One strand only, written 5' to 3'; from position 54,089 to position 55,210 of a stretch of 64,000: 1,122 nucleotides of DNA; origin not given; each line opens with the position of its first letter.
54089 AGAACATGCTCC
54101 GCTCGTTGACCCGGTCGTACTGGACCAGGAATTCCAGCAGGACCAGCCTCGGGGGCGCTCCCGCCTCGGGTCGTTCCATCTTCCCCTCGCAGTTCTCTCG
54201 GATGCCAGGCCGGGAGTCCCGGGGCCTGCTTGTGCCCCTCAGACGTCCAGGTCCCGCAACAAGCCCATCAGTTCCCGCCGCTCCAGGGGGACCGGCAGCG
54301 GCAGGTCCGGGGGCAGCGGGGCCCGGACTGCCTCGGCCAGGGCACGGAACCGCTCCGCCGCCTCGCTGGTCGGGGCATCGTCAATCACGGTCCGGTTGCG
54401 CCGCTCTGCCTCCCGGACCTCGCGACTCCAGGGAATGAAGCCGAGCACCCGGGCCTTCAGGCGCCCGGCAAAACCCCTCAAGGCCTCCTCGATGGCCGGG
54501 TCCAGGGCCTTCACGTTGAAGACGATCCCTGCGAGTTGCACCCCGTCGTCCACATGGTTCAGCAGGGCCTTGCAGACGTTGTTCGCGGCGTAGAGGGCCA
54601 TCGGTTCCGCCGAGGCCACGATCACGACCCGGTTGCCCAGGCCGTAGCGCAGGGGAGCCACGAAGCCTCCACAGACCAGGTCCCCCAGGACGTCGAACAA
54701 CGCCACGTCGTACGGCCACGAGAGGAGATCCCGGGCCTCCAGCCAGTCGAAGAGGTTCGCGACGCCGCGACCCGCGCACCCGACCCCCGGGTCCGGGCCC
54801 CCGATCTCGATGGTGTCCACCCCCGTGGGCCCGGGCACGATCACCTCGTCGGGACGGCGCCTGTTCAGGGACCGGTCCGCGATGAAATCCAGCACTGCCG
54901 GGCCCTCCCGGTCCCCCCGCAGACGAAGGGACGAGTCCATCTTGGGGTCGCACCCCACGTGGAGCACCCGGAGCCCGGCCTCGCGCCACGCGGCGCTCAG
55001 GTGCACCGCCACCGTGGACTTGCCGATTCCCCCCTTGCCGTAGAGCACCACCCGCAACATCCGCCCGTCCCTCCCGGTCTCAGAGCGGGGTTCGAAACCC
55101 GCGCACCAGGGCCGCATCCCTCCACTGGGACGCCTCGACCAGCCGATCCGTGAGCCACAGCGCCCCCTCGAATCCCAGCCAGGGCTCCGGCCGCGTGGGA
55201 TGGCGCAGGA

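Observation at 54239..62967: Two divergent, paralogous nitrogenase-like (Nfl) three-component gene sets of unknown function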

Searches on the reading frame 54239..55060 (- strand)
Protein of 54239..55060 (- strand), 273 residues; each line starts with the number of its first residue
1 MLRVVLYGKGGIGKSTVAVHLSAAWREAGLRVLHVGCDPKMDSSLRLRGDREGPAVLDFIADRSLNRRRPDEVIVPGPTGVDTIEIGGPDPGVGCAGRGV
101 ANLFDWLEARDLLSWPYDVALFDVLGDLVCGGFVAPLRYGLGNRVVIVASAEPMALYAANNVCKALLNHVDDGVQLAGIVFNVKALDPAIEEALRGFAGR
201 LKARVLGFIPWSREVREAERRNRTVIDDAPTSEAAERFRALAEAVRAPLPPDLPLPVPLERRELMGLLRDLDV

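Call 4: search_protein_families(library=pfam, proteins=[window:54239-55060:-], max_evalue=0.01)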
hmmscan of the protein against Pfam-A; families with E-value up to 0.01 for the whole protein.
window:54239-55060:- (273 aa): 11 families
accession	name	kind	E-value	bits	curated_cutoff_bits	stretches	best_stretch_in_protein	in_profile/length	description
PF00142.24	Fer4_NifH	-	3.1e-71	240.5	25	1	3-271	2-268/271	4Fe-4S iron sulfur cluster binding proteins, NifH/frxC family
PF01656.29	CbiA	-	3.8e-15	56.4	25.4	1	5-225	3-125/125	CobQ/CobB/MinD/ParA nucleotide binding domain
PF10609.15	ParA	-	5.5e-09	36.3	27.1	1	4-32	7-35/246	NUBPL iron-transfer P-loop NTPase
PF13614.12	AAA_31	-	3.1e-07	31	27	1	8-49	9-50/177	AAA domain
PF09140.17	MipZ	-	0.00013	21.8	20.7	1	5-51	5-51/262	ATPase MipZ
PF13500.12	AAA_26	-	0.0013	19.1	27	0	141-217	127-196/198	AAA domain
PF02374.21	ArsA_ATPase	-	0.0018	18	24.3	1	4-39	4-39/305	Anion-transporting ATPase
PF13481.12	AAA_25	-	0.0019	18.3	27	1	4-30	36-61/195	AAA domain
PF13604.12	AAA_30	-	0.0048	17.1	27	0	5-38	22-55/191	AAA domain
PF20720.3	nSTAND3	-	0.0048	17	27.2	1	4-39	20-54/155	Novel STAND NTPase 3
PF13191.12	AAA_16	-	0.0094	16.9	32.6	0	4-39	27-62/167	AAA ATPase domain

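Call 5: search_protein_families(library=ncbifam, proteins=[window:54239-55060:-], max_evalue=0.01)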
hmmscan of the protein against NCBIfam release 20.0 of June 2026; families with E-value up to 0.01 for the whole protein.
window:54239-55060:- (273 aa): 20 families
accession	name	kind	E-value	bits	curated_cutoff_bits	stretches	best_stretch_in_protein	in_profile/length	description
TIGR01287.1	nifH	equivalog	5.6e-74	248.9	394.35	1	3-271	2-268/275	nitrogenase iron protein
NF033200.1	F430_CfbC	exception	4.4e-73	245.8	402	1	3-264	2-255/260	Ni-sirohydrochlorin a,c-diamide reductive cyclase ATP-dependent reductase subunit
NF009701.0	PRK13230.1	subfamily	2.5e-64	217.1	350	1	2-268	2-278/291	nitrogenase reductase-like protein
NF009702.0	PRK13231.1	equivalog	1.6e-58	198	427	1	3-261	4-252/264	nitrogenase reductase-like protein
TIGR01281.1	DPOR_bchL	equivalog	1.9e-49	168.4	345.15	1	4-271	3-267/268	ferredoxin:protochlorophyllide reductase (ATP-dependent) iron-sulfur ATP-binding protein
TIGR02016.1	BchX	equivalog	9.1e-45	153.2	331.2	1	4-245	3-244/296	chlorophyllide a reductase iron protein subunit X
NF041546.1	ParA_partition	equivalog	8.5e-10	38.5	180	1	5-42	4-41/203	ParA family partition ATPase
TIGR01969.1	minD_arch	subfamily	1.3e-09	37.6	201.75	2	173-245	159-230/251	cell division ATPase MinD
TIGR03371.1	cellulose_yhjQ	equivalog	6.8e-06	25.7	157.85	0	7-41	7-42/246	cellulose biosynthesis protein BcsQ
NF041136.1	MrpORP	equivalog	8.2e-06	25.3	450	1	4-32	9-37/365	iron-sulfur cluster carrier protein MrpORP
NF008669.0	PRK11670.1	equivalog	6.6e-05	22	348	0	5-32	112-139/369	iron-sulfur cluster carrier protein ApbC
TIGR04291.1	arsen_driv_ArsA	equivalog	0.0003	19.6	650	1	4-50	323-369/565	arsenical pump-driving ATPase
NF002204.1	PRK01077.1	equivalog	0.0015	17.5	254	0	141-249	111-215/420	cobyrinic acid a,c-diamide synthase CobB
NF053622.1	ATPseBagAMYCTU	equivalog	0.0016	17.9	400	1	6-36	12-42/325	ATPase BagA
TIGR03453.1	partition_RepA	equivalog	0.0039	16.1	348.45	1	7-41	111-145/387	plasmid partitioning protein RepA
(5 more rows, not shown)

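Call 31: find_homologous_proteins(query=window:54239-55060:-, max_evalue=1e-30)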
Query window:54239-55060:- (273 aa): 7853 proteins with E <= 1e-30 among 8000 candidates; the best 120 are listed.
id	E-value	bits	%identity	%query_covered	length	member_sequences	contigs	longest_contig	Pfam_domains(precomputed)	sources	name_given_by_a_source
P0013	9.3e-163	558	91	100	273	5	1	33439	PF00142.25,PF10609.16,PF01656.30,PF13614.13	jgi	-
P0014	5.7e-116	405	69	98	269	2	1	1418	PF00142.25,PF10609.16,PF01656.30,PF13614.13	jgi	jgi:nitrogenase iron protein NifH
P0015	7.7e-113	395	65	99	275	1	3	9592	PF00142.25,PF10609.16,PF01656.30,PF13614.13,PF02374.22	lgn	-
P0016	1.5e-111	390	65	99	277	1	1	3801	PF00142.25,PF10609.16,PF01656.30,PF13614.13,PF02374.22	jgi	-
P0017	1.9e-110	387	64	100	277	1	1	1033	PF00142.25,PF10609.16,PF01656.30,PF13614.13,PF02374.22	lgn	-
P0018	1.2e-109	384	63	100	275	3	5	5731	PF00142.25,PF10609.16,PF01656.30,PF13614.13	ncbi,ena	-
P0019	6.0e-108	378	61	100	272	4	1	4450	PF00142.25,PF10609.16,PF01656.30,PF13614.13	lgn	-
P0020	3.1e-107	376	63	100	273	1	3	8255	PF00142.25,PF10609.16,PF01656.30,PF13614.13,PF09140.18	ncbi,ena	-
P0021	4.2e-107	376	62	99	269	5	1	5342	PF00142.25,PF10609.16,PF01656.30,PF13614.13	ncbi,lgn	-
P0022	3.0e-106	373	60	100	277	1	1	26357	PF00142.25,PF10609.16,PF01656.30,PF13614.13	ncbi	-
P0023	3.4e-106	373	62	100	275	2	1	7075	PF00142.25,PF10609.16,PF01656.30,PF13614.13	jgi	-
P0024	1.2e-105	371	61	100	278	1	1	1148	PF00142.25,PF10609.16,PF01656.30,PF13614.13,PF09140.18,PF02374.22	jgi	jgi:nitrogenase iron protein NifH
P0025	1.9e-105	370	61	99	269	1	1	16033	PF00142.25,PF10609.16,PF01656.30,PF13614.13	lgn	-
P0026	4.5e-105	369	61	100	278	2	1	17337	PF00142.25,PF10609.16,PF01656.30,PF13614.13,PF02374.22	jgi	-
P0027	3.2e-104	366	60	100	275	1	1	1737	PF00142.25,PF10609.16,PF01656.30,PF13614.13,PF02374.22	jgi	jgi:nitrogenase iron protein NifH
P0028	4.2e-104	366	61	100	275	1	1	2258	PF00142.25,PF10609.16,PF01656.30,PF13614.13,PF09140.18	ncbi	-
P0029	7.8e-104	365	60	100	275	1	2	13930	PF00142.25,PF10609.16,PF01656.30,PF13614.13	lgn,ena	-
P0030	7.8e-103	362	61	100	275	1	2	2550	PF00142.25,PF10609.16,PF01656.30,PF13614.13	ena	-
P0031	1.2e-102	361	61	100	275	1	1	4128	PF00142.25,PF10609.16,PF01656.30,PF13614.13,PF02374.22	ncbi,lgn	-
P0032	3.9e-102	359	60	100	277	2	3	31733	PF00142.25,PF10609.16,PF01656.30,PF13614.13,PF09140.18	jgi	-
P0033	5.1e-102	359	58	100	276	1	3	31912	PF00142.25,PF10609.16,PF01656.30,PF13614.13,PF02374.22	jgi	jgi:nitrogenase iron protein NifH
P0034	1.9e-100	354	57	100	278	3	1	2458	PF00142.25,PF10609.16,PF01656.30,PF13614.13,PF02374.22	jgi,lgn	-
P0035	2.8e-81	291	50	98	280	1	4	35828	PF00142.25,PF10609.16,PF01656.30,PF13614.13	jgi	jgi:nitrogenase iron protein NifH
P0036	1.1e-73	266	51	99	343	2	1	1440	PF00142.25,PF10609.16,PF01656.30,PF13614.13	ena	-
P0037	1.1e-72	263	50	99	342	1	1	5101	PF00142.25,PF10609.16,PF01656.30,PF13614.13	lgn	-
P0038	1.6e-71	259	47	99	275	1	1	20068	PF00142.25,PF10609.16,PF01656.30,PF13614.13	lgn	-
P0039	3.4e-71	258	47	99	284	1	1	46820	PF00142.25,PF10609.16,PF01656.30,PF13614.13,PF02374.22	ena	-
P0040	3.7e-71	258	50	98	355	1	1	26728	PF00142.25,PF10609.16,PF01656.30,PF13614.13,PF02374.22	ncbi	-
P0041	4.3e-71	258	51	95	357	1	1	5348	PF00142.25,PF10609.16,PF01656.30,PF13614.13,PF02374.22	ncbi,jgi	jgi:nitrogenase iron protein NifH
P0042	4.9e-71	257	51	97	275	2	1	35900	PF00142.25,PF10609.16,PF01656.30,PF13614.13,PF02374.22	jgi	jgi:nitrogenase iron protein NifH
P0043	7.3e-71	257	49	99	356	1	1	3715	PF00142.25,PF10609.16,PF01656.30,PF13614.13,PF02374.22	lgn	-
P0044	3.4e-70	255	49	98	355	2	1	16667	PF00142.25,PF10609.16,PF01656.30,PF13614.13,PF02374.22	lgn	-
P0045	1.2e-69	253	50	98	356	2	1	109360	PF00142.25,PF10609.16,PF01656.30,PF13614.13,PF02374.22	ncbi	-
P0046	2.0e-69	252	47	99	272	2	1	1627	PF00142.25,PF10609.16,PF01656.30,PF13614.13,PF02374.22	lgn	-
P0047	7.7e-69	250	48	99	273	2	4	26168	PF00142.25,PF10609.16,PF01656.30,PF13614.13,PF02374.22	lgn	-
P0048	1.2e-68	250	50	99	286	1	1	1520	PF00142.25,PF10609.16,PF01656.30,PF13614.13,PF02374.22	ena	-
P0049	2.0e-68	249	49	95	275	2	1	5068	PF00142.25,PF10609.16,PF01656.30,PF13614.13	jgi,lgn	-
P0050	3.1e-68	248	49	99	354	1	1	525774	PF00142.25,PF10609.16,PF01656.30,PF13614.13,PF02374.22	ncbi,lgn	-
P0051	1.3e-67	246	49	99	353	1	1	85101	PF00142.25,PF10609.16,PF01656.30,PF13614.13,PF02374.22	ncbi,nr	ncbi:MAG: AAA family ATPase [Myxococcales bacterium]|nr:AAA family ATPase [Myxococcales bacterium]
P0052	1.5e-67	246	49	99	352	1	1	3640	PF00142.25,PF10609.16,PF01656.30,PF13614.13,PF02374.22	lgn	-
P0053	4.2e-67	245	44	99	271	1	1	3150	PF00142.25,PF10609.16,PF01656.30,PF13614.13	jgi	-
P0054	5.1e-67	244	45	100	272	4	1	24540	PF00142.25,PF10609.16,PF01656.30,PF13614.13,PF02374.22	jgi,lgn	jgi:nitrogenase iron protein NifH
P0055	8.5e-67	243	48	97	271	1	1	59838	PF00142.25,PF10609.16,PF01656.30,PF13614.13,PF02374.22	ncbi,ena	-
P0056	1.3e-66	243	49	88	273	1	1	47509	PF00142.25,PF01656.30,PF13614.13,PF02374.22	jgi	jgi:nitrogenase iron protein NifH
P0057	1.7e-66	242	46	99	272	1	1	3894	PF00142.25,PF10609.16,PF01656.30,PF13614.13,PF13500.13,PF02374.22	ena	-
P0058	2.2e-66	242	44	99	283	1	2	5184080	PF00142.25,PF10609.16,PF01656.30,PF13614.13,PF02374.22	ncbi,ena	-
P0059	2.7e-66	242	46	96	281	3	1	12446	PF00142.25,PF10609.16,PF01656.30,PF13614.13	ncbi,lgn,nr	ncbi:MAG: AAA family ATPase [Sandaracinaceae bacterium]|nr:AAA family ATPase [Sandaracinaceae bacter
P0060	3.3e-66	242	49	95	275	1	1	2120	PF00142.25,PF10609.16,PF01656.30,PF13614.13,PF02374.22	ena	-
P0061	4.0e-66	241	44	100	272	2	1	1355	PF00142.25,PF10609.16,PF01656.30,PF13614.13,PF02374.22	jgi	jgi:nitrogenase iron protein NifH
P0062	4.1e-66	241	48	99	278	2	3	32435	PF00142.25,PF10609.16,PF01656.30,PF13614.13,PF02374.22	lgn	-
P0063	4.4e-66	241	46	99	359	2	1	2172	PF00142.25,PF10609.16,PF01656.30,PF13614.13,PF02374.22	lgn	-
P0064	4.8e-66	241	48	99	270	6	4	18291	PF00142.25,PF10609.16,PF01656.30,PF13614.13,PF02374.22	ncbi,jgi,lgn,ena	-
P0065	6.4e-66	241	49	96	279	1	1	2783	PF00142.25,PF10609.16,PF01656.30,PF13614.13,PF02374.22,PF13481.13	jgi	jgi:nitrogenase iron protein NifH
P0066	1.0e-65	240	50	97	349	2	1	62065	PF00142.25,PF10609.16,PF01656.30,PF13614.13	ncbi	ncbi:MAG: AAA family ATPase [Nannocystaceae bacterium]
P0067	1.2e-65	240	47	95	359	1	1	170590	PF00142.25,PF10609.16,PF01656.30,PF13614.13,PF02374.22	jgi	jgi:nitrogenase iron protein NifH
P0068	1.5e-65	239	49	99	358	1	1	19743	PF00142.25,PF10609.16,PF01656.30,PF13614.13,PF02374.22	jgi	-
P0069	1.7e-65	239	45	98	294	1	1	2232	PF00142.25,PF10609.16,PF01656.30,PF13614.13,PF02374.22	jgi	jgi:nitrogenase iron protein NifH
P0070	2.0e-65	239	47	99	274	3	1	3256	PF00142.25,PF10609.16,PF01656.30,PF13614.13,PF02374.22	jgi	-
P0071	2.9e-65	238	47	99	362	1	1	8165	PF00142.25,PF10609.16,PF01656.30,PF13614.13,PF02374.22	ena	-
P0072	3.4e-65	238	46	98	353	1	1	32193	PF00142.25,PF10609.16,PF01656.30,PF13614.13,PF02374.22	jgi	jgi:nitrogenase iron protein NifH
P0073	3.5e-65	238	46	99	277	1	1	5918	PF00142.25,PF10609.16,PF01656.30,PF13614.13,PF02374.22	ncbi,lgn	-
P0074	3.6e-65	238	46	100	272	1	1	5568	PF00142.25,PF10609.16,PF01656.30,PF13614.13,PF02374.22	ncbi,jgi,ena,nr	ncbi:MAG: AAA family ATPase [Polyangia bacterium]|jgi:nitrogenase iron protein|nr:AAA family ATPase 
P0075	3.6e-65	238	45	98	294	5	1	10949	PF00142.25,PF10609.16,PF01656.30,PF13614.13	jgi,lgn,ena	jgi:nitrogenase iron protein NifH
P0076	4.1e-65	238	49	99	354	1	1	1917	PF00142.25,PF10609.16,PF01656.30,PF13614.13,PF02374.22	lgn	-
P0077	4.4e-65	238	48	95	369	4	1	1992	PF00142.25,PF10609.16,PF01656.30,PF13614.13,PF02374.22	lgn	-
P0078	7.2e-65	237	46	100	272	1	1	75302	PF00142.25,PF10609.16,PF01656.30,PF13614.13,PF02374.22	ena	-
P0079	9.2e-65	237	45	99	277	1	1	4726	PF00142.25,PF10609.16,PF01656.30,PF13614.13,PF02374.22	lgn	-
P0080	1.4e-64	236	48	96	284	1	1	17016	PF00142.25,PF10609.16,PF01656.30,PF13614.13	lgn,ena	-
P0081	1.4e-64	236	49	95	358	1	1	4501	PF00142.25,PF10609.16,PF01656.30,PF13614.13,PF02374.22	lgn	-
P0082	1.5e-64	236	46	99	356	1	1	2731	PF00142.25,PF10609.16,PF01656.30,PF13614.13,PF02374.22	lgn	-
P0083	3.0e-64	235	45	99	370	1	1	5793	PF00142.25,PF10609.16,PF01656.30,PF13614.13,PF02374.22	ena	-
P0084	3.4e-64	235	46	98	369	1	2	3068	PF00142.25,PF10609.16,PF01656.30,PF13614.13,PF02374.22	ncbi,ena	-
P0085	3.7e-64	235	47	99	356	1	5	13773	PF00142.25,PF10609.16,PF01656.30,PF13614.13,PF02374.22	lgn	-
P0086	4.3e-64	235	47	96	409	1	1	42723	PF00142.25,PF10609.16,PF01656.30,PF13614.13,PF02374.22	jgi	jgi:nitrogenase iron protein NifH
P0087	4.9e-64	234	46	97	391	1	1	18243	PF00142.25,PF10609.16,PF01656.30,PF13614.13,PF02374.22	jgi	jgi:nitrogenase iron protein NifH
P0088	5.9e-64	234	46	98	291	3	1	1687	PF00142.25,PF10609.16,PF01656.30,PF13614.13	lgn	-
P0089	6.4e-64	234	47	99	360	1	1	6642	PF00142.25,PF10609.16,PF01656.30,PF13614.13,PF02374.22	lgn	-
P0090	6.9e-64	234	46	99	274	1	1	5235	PF00142.25,PF10609.16,PF01656.30,PF13614.13,PF02374.22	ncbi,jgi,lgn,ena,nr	ncbi:MAG: nitrogenase reductase [Myxococcales bacterium]|nr:nitrogenase reductase [Myxococcales bact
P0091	9.5e-64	234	48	97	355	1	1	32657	PF00142.25,PF10609.16,PF01656.30,PF13614.13,PF02374.22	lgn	-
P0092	9.8e-64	233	46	98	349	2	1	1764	PF00142.25,PF10609.16,PF01656.30,PF13614.13,PF02374.22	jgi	-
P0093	1.0e-63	233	46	99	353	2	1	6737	PF00142.25,PF10609.16,PF01656.30,PF13614.13,PF02374.22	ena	-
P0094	1.1e-63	233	46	98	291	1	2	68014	PF00142.25,PF10609.16,PF01656.30,PF13614.13,PF02374.22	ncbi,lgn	-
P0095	1.2e-63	233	47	96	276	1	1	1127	PF00142.25,PF10609.16,PF01656.30,PF13614.13,PF02374.22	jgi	jgi:nitrogenase iron protein NifH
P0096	1.9e-63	232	46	99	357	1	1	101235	PF00142.25,PF10609.16,PF01656.30,PF13614.13,PF02374.22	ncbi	ncbi:MAG: AAA family ATPase [Byssovorax sp.]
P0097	2.2e-63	232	46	99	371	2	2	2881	PF00142.25,PF10609.16,PF01656.30,PF13614.13,PF02374.22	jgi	jgi:nitrogenase iron protein NifH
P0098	2.3e-63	232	48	90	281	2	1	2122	PF00142.25,PF10609.16,PF01656.30,PF13614.13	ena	-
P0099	2.9e-63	232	46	99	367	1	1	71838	PF00142.25,PF10609.16,PF01656.30,PF13614.13,PF02374.22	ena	-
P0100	2.9e-63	232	45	99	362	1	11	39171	PF00142.25,PF10609.16,PF01656.30,PF13614.13,PF02374.22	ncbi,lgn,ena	-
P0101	3.0e-63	232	47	97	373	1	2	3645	PF00142.25,PF10609.16,PF01656.30,PF13614.13,PF02374.22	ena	-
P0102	3.2e-63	232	46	97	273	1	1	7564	PF00142.25,PF10609.16,PF01656.30,PF13614.13,PF02374.22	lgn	-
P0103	3.4e-63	232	49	89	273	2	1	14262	PF00142.25,PF10609.16,PF01656.30,PF13614.13,PF09140.18,PF02374.22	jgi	jgi:nitrogenase iron protein NifH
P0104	3.5e-63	232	45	98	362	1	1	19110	PF00142.25,PF10609.16,PF01656.30,PF13614.13,PF02374.22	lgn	-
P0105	4.0e-63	231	46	98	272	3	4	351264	PF00142.25,PF10609.16,PF01656.30,PF13614.13,PF02374.22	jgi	jgi:nitrogenase iron protein NifH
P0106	4.1e-63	231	46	98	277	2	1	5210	PF00142.25,PF10609.16,PF01656.30,PF13614.13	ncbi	ncbi:MAG TPA: hypothetical protein VGQ83_17980 [Polyangia bacterium]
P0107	5.2e-63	231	47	99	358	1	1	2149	PF00142.25,PF10609.16,PF01656.30,PF13614.13,PF02374.22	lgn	-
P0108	6.3e-63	231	47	95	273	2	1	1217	PF00142.25,PF10609.16,PF01656.30,PF13614.13,PF02374.22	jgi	jgi:nitrogenase iron protein NifH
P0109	6.3e-63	231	45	99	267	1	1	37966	PF00142.25,PF10609.16,PF01656.30,PF13614.13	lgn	-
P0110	6.9e-63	231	45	97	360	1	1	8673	PF00142.25,PF01656.30,PF13614.13,PF02374.22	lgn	-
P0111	7.4e-63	231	47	95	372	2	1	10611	PF00142.25,PF10609.16,PF01656.30,PF13614.13,PF02374.22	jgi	jgi:nitrogenase iron protein NifH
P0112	7.5e-63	231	48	96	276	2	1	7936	PF00142.25,PF10609.16,PF01656.30,PF13614.13,PF02374.22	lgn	-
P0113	8.6e-63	230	46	97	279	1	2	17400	PF00142.25,PF10609.16,PF01656.30,PF13614.13,PF02374.22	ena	-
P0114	8.9e-63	230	46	99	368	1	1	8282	PF00142.25,PF10609.16,PF01656.30,PF13614.13,PF02374.22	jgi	jgi:nitrogenase iron protein NifH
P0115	1.1e-62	230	45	99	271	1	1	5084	PF00142.25,PF10609.16,PF01656.30,PF13614.13,PF02374.22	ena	-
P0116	1.2e-62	230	45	97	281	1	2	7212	PF00142.25,PF10609.16,PF01656.30,PF13614.13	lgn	-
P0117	1.3e-62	230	45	99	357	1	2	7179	PF00142.25,PF10609.16,PF01656.30,PF13614.13,PF02374.22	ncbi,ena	-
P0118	1.4e-62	230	45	99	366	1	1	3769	PF00142.25,PF10609.16,PF01656.30,PF13614.13,PF02374.22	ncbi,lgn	ncbi:MAG: AAA family ATPase [Deltaproteobacteria bacterium]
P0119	1.6e-62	229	46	99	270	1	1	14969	PF00142.25,PF10609.16,PF01656.30,PF13614.13,PF02374.22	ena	-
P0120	2.4e-62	229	47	99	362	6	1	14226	PF00142.25,PF10609.16,PF01656.30,PF13614.13,PF02374.22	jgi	-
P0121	2.5e-62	229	47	99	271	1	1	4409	PF00142.25,PF10609.16,PF01656.30,PF13614.13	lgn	-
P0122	2.7e-62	229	47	98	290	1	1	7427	PF00142.25,PF01656.30,PF13614.13,PF02374.22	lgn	-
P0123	3.2e-62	229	45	99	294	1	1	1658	PF00142.25,PF10609.16,PF01656.30,PF13614.13,PF02374.22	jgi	jgi:nitrogenase iron protein NifH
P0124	4.2e-62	228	46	99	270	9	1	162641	PF00142.25,PF10609.16,PF01656.30,PF13614.13,PF02374.22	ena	-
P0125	4.6e-62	228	49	89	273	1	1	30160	PF00142.25,PF10609.16,PF01656.30,PF13614.13,PF02374.22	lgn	-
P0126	5.2e-62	228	45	98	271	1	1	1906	PF00142.25,PF10609.16,PF01656.30,PF13614.13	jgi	jgi:nitrogenase iron protein NifH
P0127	6.3e-62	228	44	99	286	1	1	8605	PF00142.25,PF01656.30,PF13614.13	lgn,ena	-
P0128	7.4e-62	227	48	89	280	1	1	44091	PF00142.25,PF10609.16,PF01656.30,PF13614.13,PF02374.22,PF13481.13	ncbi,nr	ncbi:MAG: AAA family ATPase [Elusimicrobia bacterium]|nr:AAA family ATPase [Elusimicrobiota bacteriu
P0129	7.8e-62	227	44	99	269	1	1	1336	PF00142.25,PF01656.30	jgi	-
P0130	8.6e-62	227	46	98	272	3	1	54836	PF00142.25,PF10609.16,PF01656.30,PF13614.13,PF02374.22,PF00448.29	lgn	-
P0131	9.0e-62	227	45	95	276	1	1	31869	PF00142.25,PF10609.16,PF01656.30,PF13614.13,PF02374.22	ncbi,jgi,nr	ncbi:MAG: nitrogenase iron protein [Myxococcales bacterium]|nr:MAG: nitrogenase iron protein [Myxoco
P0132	1.1e-61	227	45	96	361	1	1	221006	PF00142.25,PF10609.16,PF01656.30,PF13614.13,PF02374.22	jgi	jgi:nitrogenase iron protein NifH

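Call 43: search_solved_structures(query=window:54239-55060:-, max_evalue=1e-10)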
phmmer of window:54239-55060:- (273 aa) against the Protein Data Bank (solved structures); distinct sequences matched with E-value up to 1e-10: 26.
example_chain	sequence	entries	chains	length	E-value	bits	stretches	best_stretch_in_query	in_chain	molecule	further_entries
6nzj_A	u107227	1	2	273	7.1e-58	199.4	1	2-265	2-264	Nitrogenase iron protein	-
9fmg_D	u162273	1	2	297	2.9e-55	190.8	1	4-264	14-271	Nitrogenase iron protein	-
1cp2_A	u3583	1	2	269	1.4e-54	188.6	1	2-263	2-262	NITROGENASE IRON PROTEIN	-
9haz_D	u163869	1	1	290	7.3e-54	186.2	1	3-269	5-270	Fe protein NifH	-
9haz_A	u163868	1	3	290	1.3e-53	185.4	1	3-269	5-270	Fe protein NifH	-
10zk_E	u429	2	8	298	2.2e-53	184.7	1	3-268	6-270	Nitrogenase iron protein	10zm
7qqa_A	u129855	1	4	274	2.6e-53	184.4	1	3-262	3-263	Nitrogenase iron protein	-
6q93_A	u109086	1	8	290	3.8e-53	183.9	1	4-268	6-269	Nitrogenase iron protein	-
4wza_E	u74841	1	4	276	1.2e-52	182.2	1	3-268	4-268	Nitrogenase iron protein 1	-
1fp6_A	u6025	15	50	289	1.4e-52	182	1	3-268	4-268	NITROGENASE IRON PROTEIN | nitrogenase IRON protein 1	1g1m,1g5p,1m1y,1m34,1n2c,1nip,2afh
10zn_F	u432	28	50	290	1.4e-52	182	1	3-268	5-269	Nitrogenase iron protein NifH | Nitrogenase iron protein 1 | Nitrogenase iron protein gamma chain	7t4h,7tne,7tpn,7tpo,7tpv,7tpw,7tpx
4wzb_E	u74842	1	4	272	1.4e-52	182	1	3-267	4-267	Nitrogenase iron protein 1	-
1xdb_A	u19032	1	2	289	5.1e-52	180.2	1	3-268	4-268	Nitrogenase iron protein 1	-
8q5x_A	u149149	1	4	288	5.2e-52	180.1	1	3-265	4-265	Nitrogenase iron protein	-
1xd8_A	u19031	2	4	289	7e-52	179.7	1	3-268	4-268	Nitrogenase iron protein 1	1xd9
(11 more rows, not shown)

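Call 45: find_encoding_contigs(protein=P0128, flank=10000, max_places=1)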
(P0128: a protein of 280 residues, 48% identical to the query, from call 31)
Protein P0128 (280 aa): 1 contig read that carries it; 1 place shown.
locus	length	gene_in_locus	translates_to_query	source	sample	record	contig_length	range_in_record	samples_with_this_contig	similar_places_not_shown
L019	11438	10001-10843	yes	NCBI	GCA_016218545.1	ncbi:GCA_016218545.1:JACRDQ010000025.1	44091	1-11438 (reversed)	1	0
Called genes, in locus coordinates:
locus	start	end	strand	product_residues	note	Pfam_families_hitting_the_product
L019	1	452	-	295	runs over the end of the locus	PF18863:AbiJ_NTD4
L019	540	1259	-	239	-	-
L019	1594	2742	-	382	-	PF05990:DUF900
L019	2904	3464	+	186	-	PF01037:AsnC_trans_reg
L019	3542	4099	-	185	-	PF00578:AhpC-TSA, PF08534:Redoxin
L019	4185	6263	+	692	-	PF02922:CBM_48, PF00128:Alpha-amylase, PF21331:Isoamylase_C (weak)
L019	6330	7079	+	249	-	PF00160:Pro_isomerase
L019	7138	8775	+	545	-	PF00148:Oxidored_nitro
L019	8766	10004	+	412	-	PF00148:Oxidored_nitro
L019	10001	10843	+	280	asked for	PF00142:Fer4_NifH, PF01656:CbiA, PF02374:ArsA_ATPase, PF10609:ParA (weak), PF13481:AAA_25 (weak), PF13614:AAA_31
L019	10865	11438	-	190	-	?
